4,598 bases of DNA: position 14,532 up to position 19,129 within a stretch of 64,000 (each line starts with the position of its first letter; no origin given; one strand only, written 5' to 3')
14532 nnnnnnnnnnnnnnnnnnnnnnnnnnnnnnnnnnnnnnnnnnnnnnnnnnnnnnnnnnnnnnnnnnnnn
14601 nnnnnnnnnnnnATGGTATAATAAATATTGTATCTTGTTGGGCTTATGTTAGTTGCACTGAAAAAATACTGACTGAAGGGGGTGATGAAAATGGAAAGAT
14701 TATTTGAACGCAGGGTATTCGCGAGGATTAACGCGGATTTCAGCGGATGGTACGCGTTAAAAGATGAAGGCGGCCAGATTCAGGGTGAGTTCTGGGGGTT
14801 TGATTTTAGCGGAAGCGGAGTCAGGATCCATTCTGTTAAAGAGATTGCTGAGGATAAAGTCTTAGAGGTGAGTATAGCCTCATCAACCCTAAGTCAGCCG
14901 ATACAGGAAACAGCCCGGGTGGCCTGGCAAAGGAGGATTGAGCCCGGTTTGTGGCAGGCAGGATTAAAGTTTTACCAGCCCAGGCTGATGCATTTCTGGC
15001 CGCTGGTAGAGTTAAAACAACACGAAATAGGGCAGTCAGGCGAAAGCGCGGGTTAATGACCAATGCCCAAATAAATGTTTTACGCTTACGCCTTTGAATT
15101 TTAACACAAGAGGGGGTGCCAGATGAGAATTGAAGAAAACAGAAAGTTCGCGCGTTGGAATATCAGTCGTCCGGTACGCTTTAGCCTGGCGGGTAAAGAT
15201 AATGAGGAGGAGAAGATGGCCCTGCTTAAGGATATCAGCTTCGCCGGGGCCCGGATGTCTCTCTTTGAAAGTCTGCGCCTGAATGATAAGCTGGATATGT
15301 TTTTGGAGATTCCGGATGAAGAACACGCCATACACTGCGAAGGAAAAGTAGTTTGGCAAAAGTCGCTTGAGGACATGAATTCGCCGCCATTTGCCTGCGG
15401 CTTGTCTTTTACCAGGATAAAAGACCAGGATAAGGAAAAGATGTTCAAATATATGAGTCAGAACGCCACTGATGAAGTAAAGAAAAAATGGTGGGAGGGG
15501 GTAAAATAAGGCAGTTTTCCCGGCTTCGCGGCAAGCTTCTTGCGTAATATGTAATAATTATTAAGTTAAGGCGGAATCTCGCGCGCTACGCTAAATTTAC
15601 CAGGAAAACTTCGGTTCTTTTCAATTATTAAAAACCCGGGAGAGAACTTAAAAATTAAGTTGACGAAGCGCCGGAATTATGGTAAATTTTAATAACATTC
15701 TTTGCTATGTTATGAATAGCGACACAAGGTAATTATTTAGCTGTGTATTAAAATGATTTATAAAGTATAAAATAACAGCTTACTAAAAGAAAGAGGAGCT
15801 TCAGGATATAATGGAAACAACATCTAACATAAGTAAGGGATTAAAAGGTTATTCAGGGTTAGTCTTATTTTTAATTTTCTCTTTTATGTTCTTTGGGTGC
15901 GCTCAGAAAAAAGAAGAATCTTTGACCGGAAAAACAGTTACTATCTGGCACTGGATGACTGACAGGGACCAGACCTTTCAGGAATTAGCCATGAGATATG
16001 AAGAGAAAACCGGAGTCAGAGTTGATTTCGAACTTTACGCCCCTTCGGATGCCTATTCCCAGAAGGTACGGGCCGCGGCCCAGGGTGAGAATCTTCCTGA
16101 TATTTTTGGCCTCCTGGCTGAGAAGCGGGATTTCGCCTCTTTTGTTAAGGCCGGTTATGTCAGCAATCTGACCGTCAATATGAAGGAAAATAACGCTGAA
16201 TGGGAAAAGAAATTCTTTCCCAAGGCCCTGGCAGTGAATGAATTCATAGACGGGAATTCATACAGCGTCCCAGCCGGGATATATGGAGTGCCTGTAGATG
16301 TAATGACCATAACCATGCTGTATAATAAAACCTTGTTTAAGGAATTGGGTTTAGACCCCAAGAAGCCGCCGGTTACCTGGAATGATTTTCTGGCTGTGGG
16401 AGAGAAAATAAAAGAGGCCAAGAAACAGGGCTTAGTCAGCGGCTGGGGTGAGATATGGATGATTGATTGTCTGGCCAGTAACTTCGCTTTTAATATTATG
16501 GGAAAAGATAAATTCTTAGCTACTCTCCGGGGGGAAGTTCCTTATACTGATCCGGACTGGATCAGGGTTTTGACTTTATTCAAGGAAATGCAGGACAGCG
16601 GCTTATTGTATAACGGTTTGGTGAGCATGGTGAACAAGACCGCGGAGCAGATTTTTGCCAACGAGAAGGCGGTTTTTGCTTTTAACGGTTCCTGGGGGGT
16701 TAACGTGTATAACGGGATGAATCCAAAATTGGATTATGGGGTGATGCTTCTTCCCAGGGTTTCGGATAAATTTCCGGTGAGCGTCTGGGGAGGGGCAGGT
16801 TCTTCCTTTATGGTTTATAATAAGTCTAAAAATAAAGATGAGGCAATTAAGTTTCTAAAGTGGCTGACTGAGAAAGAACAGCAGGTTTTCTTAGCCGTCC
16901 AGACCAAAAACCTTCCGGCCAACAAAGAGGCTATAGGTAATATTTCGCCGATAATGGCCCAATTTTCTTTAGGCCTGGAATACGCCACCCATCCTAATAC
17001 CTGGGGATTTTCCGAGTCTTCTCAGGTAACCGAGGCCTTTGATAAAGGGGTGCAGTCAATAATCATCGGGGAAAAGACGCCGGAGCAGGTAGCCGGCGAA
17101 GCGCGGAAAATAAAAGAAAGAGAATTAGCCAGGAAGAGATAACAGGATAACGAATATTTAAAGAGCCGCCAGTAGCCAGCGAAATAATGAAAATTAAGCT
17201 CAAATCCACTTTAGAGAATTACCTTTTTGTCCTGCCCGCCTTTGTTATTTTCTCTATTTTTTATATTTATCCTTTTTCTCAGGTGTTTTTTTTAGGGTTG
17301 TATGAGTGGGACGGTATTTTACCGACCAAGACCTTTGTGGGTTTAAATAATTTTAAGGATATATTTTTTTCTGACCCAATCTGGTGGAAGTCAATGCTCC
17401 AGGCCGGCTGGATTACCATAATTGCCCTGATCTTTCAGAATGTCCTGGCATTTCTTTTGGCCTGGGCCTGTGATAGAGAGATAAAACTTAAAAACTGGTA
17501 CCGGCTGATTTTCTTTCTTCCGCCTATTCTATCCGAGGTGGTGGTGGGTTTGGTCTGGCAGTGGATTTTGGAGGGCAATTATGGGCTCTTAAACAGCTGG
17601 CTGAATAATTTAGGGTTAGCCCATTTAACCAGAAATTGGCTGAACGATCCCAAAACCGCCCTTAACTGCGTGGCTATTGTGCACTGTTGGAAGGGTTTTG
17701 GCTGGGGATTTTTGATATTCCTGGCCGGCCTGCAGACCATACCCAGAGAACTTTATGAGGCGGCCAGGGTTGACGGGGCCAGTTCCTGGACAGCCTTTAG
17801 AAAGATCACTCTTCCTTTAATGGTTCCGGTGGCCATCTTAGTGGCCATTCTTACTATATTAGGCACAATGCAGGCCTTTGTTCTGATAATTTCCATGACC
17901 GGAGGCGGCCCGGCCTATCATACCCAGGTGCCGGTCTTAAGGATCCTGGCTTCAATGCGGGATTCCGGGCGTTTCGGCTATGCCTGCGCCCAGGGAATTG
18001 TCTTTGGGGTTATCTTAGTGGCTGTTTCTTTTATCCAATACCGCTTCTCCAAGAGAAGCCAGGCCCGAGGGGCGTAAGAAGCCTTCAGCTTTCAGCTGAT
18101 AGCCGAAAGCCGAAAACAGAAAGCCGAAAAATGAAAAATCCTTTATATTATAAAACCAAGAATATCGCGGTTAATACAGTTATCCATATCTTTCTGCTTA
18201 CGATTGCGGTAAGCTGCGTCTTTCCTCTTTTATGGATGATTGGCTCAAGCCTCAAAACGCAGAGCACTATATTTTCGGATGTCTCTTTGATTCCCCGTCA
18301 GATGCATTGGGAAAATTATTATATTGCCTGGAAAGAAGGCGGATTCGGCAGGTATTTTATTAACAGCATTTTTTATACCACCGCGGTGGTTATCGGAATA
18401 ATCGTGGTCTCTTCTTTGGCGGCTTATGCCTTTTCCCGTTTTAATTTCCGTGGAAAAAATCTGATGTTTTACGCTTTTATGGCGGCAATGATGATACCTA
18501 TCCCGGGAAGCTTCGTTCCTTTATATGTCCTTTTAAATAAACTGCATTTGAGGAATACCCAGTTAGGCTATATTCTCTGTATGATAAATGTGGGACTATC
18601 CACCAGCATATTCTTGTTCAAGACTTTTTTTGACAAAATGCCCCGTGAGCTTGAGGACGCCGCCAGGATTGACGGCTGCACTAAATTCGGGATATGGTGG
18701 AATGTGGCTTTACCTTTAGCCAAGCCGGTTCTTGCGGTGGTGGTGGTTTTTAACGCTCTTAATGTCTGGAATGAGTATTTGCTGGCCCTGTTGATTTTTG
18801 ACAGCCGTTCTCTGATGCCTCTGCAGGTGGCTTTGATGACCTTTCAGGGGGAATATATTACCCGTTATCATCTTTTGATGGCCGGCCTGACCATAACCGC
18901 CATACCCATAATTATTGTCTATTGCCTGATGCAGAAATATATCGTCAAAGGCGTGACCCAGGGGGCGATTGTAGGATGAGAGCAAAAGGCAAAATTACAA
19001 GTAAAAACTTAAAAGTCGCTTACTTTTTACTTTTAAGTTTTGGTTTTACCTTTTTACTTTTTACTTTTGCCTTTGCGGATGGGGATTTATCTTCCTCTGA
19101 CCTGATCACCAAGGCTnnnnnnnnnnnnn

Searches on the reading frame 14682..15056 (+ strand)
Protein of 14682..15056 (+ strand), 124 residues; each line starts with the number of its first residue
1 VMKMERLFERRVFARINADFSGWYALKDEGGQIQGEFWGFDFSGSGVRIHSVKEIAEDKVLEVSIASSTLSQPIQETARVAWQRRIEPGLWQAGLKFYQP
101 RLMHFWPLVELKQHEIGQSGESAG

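Call 66: search_protein_families(library=pfam, proteins=[window:14682-15056:+], max_evalue=0.0001)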
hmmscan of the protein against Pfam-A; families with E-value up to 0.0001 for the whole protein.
window:14682-15056:+ (124 aa): 1 family
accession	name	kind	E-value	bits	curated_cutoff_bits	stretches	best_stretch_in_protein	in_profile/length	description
PF07238.19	PilZ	-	4.5e-08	33.8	22.5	1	9-98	1-86/102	PilZ domain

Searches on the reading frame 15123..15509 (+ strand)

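Call 66: search_protein_families(library=pfam, proteins=[window:15123-15509:+], max_evalue=0.0001)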
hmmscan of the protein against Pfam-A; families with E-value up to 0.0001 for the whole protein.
window:15123-15509:+ (128 aa): 1 family
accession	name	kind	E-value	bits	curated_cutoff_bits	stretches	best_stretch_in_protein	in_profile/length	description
PF07238.19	PilZ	-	1.5e-12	48.1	22.5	1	5-111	1-100/102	PilZ domain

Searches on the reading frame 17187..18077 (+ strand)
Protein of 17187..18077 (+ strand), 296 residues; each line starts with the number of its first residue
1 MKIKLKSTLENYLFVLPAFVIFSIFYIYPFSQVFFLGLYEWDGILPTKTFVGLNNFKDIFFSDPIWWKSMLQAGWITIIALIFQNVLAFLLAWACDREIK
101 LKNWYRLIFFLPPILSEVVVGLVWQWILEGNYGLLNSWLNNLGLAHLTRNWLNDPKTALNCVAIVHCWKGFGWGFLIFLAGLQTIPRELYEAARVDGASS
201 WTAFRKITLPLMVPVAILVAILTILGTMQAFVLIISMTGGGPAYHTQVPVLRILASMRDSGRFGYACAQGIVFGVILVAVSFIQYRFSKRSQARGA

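Call 14: search_protein_families(library=ncbifam, proteins=[window:17187-18077:+])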
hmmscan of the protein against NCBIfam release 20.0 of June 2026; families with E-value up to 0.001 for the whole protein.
window:17187-18077:+ (296 aa): 23 families
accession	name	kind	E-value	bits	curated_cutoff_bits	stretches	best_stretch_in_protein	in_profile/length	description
NF007852.0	PRK10561.1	equivalog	3.3e-33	115.8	335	1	6-290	9-290/295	sn-glycerol-3-phosphate ABC transporter permease UgpA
NF040931.1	ABC_arch_GlcT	equivalog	7.3e-25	88.1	360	1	15-280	2-263/278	glucose ABC transporter permease GlcT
NF008232.0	PRK10999.1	equivalog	8e-23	80.9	392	1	69-290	290-517/520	maltose ABC transporter permease MalF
TIGR03262.1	PhnU2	equivalog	4.9e-18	65.1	593.25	1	15-223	7-196/546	putative 2-aminoethylphosphonate ABC transporter permease subunit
TIGR01581.1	Mo_ABC_porter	hypoth_equivalog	9.1e-10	38.4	210.3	1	76-277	29-219/225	ABC transporter permease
NF008231.0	PRK10998.1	equivalog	1.9e-09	37.5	261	1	182-231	181-230/296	maltose ABC transporter permease MalG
NF011624.0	PRK15050.1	equivalog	3.7e-09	36.1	247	1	7-293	20-290/297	2-aminoethylphosphonate ABC transporter permease subunit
NF007044.0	PRK09497.1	equivalog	6e-09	35.8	348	1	28-290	25-277/285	spermidine/putrescine ABC transporter permease PotB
TIGR02141.1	modB_ABC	equivalog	9.3e-09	35.2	182.6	1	76-279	6-200/208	molybdate ABC transporter permease subunit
NF040932.1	ABC_arch_GlcU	equivalog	1.1e-08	35.1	340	1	177-238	151-212/272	glucose ABC transporter permease GlcU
NF008208.0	PRK10971.1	equivalog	3e-08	33.5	415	1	78-291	68-274/277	sulfate/thiosulfate ABC transporter permease CysT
TIGR00969.1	3a0106s02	subfamily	2.2e-07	30.6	240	1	62-283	55-261/272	sulfate ABC transporter permease subunit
NF006939.0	PRK09421.1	equivalog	3.8e-07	29.7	262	1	68-240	10-174/230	molybdate ABC transporter permease subunit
TIGR02139.1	permease_CysT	equivalog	2.2e-06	27.5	246.1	1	53-283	36-250/265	sulfate ABC transporter permease subunit CysT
TIGR03255.1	PhnV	equivalog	3.4e-06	26.9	358.7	1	174-283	156-261/270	2-aminoethylphosphonate ABC transport system, membrane component PhnV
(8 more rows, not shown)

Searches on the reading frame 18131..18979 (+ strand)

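Call 14: search_protein_families(library=ncbifam, proteins=[window:18131-18979:+])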
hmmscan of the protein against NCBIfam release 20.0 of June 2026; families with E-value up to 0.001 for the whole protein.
window:18131-18979:+ (282 aa): 9 families
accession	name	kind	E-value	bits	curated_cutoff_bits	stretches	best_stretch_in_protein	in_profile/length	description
NF008210.0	PRK10973.1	equivalog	2.3e-37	129.2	297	1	16-276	10-277/281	sn-glycerol-3-phosphate ABC transporter permease UgpE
NF040932.1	ABC_arch_GlcU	equivalog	4.6e-34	118.3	340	1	16-276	3-265/272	glucose ABC transporter permease GlcU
NF008231.0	PRK10998.1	equivalog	1.3e-32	113.6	261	1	16-280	14-294/296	maltose ABC transporter permease MalG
TIGR01581.1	Mo_ABC_porter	hypoth_equivalog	8.8e-07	28.6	210.3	1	79-205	26-164/225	ABC transporter permease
NF040839.1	tungstate_WtpB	equivalog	4.8e-06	26.4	340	1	83-205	54-186/251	tungstate ABC transporter permease WtpB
NF007047.0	PRK09500.1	equivalog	3.3e-05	23.6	326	1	59-204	43-188/257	spermidine/putrescine ABC transporter permease PotC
TIGR02141.1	modB_ABC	equivalog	0.00013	21.7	182.6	1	87-206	11-142/208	molybdate ABC transporter permease subunit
TIGR00969.1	3a0106s02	subfamily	0.00032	20.3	240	0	92-235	79-234/272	sulfate ABC transporter permease subunit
TIGR02139.1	permease_CysT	equivalog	0.00033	20.3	246.1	0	96-217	72-205/265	sulfate ABC transporter permease subunit CysT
